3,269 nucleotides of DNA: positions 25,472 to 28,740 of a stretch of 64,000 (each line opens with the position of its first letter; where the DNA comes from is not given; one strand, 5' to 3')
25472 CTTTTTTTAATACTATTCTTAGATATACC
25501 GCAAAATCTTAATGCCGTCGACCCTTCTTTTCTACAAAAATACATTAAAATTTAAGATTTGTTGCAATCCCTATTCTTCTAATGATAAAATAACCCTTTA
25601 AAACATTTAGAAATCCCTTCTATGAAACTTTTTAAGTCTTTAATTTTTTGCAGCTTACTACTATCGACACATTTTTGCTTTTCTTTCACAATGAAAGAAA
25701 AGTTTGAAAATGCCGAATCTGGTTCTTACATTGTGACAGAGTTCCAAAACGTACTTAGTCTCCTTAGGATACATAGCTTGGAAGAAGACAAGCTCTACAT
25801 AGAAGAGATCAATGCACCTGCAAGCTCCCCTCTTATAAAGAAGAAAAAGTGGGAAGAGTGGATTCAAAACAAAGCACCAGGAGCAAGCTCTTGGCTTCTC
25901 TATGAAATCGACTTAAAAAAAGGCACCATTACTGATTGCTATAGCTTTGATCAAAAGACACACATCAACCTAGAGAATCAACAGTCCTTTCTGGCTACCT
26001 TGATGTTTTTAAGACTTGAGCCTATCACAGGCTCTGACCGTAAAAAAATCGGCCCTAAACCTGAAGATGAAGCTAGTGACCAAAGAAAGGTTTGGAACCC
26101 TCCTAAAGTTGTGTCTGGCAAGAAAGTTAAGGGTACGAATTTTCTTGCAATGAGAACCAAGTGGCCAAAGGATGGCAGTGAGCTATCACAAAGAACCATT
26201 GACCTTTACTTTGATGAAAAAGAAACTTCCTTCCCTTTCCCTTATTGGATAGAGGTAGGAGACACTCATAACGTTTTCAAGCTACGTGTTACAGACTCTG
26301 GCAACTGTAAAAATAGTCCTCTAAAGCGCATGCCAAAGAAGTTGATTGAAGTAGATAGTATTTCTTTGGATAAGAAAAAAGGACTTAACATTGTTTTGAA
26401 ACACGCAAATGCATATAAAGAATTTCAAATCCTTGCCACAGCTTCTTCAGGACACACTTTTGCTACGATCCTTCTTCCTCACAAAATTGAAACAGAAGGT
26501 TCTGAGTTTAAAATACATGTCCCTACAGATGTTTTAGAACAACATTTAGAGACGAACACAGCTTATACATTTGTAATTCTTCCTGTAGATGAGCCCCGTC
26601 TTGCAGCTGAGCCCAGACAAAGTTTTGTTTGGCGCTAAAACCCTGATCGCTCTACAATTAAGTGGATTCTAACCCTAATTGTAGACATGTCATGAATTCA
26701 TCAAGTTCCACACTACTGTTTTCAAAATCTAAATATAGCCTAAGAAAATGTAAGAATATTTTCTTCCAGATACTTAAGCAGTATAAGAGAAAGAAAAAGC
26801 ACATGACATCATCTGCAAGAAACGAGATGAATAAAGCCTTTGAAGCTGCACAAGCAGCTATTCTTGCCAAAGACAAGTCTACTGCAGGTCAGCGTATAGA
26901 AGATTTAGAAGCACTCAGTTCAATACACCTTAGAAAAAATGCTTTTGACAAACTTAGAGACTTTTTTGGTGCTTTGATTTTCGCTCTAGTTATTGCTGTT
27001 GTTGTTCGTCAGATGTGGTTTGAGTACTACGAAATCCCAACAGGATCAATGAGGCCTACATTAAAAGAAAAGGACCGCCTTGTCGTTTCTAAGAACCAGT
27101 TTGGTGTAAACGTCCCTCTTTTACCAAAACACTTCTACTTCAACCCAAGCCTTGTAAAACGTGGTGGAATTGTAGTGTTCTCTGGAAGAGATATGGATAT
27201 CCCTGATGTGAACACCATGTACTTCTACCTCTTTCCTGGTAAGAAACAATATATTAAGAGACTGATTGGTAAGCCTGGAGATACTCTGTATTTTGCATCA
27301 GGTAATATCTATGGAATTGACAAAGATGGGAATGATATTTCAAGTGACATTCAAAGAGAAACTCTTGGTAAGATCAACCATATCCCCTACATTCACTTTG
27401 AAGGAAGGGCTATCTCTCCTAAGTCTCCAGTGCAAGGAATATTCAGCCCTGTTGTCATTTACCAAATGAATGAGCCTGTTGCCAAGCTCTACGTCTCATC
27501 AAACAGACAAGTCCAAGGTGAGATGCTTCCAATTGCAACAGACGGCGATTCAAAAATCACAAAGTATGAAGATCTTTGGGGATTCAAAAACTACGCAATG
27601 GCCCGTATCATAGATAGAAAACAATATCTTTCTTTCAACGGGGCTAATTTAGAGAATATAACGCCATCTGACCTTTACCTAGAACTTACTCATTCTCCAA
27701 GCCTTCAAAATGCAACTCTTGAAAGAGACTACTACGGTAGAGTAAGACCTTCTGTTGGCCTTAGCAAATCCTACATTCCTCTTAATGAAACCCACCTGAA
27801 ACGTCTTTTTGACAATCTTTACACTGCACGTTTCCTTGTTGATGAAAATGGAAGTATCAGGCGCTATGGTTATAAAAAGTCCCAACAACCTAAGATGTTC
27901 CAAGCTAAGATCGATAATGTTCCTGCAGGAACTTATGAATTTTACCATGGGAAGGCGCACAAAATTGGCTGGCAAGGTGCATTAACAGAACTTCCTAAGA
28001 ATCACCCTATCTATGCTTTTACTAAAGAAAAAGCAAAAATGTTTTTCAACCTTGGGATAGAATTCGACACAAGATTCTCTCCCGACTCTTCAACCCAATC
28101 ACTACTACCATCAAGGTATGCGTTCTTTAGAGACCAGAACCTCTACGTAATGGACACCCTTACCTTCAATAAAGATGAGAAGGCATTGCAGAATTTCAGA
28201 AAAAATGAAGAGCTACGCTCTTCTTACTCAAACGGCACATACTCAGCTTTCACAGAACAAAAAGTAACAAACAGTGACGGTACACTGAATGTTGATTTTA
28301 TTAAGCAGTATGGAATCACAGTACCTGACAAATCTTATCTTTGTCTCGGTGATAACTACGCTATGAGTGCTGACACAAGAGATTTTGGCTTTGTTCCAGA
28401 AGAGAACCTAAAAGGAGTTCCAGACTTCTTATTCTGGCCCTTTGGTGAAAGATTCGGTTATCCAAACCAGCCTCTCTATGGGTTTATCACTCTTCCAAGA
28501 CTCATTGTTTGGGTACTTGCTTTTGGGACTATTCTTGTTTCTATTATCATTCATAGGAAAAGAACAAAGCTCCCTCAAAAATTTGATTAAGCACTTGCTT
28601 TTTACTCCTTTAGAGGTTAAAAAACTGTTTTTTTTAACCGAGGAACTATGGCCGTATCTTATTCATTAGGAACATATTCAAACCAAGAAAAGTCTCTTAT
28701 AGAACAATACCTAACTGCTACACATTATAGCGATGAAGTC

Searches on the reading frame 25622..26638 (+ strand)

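Call 36: search_protein_families(library=pfam, proteins=[window:25622-26638:+], max_evalue=0.001)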
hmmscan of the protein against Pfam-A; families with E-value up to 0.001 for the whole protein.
window:25622-26638:+ (338 aa): 1 family
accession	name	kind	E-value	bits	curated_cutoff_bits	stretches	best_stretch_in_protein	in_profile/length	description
PF24683.1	CT021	-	1.9e-37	128.3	27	1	46-170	1-125/125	CT021 protein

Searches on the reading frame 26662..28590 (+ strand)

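Call 36: search_protein_families(library=pfam, proteins=[window:26662-28590:+], max_evalue=0.001)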
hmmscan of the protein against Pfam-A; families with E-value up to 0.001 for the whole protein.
window:26662-28590:+ (642 aa): 1 family
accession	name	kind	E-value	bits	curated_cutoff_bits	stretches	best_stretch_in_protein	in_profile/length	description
PF10502.14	Peptidase_S26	-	4.4e-29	102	22.9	2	99-221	2-97/168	Signal peptidase, peptidase S26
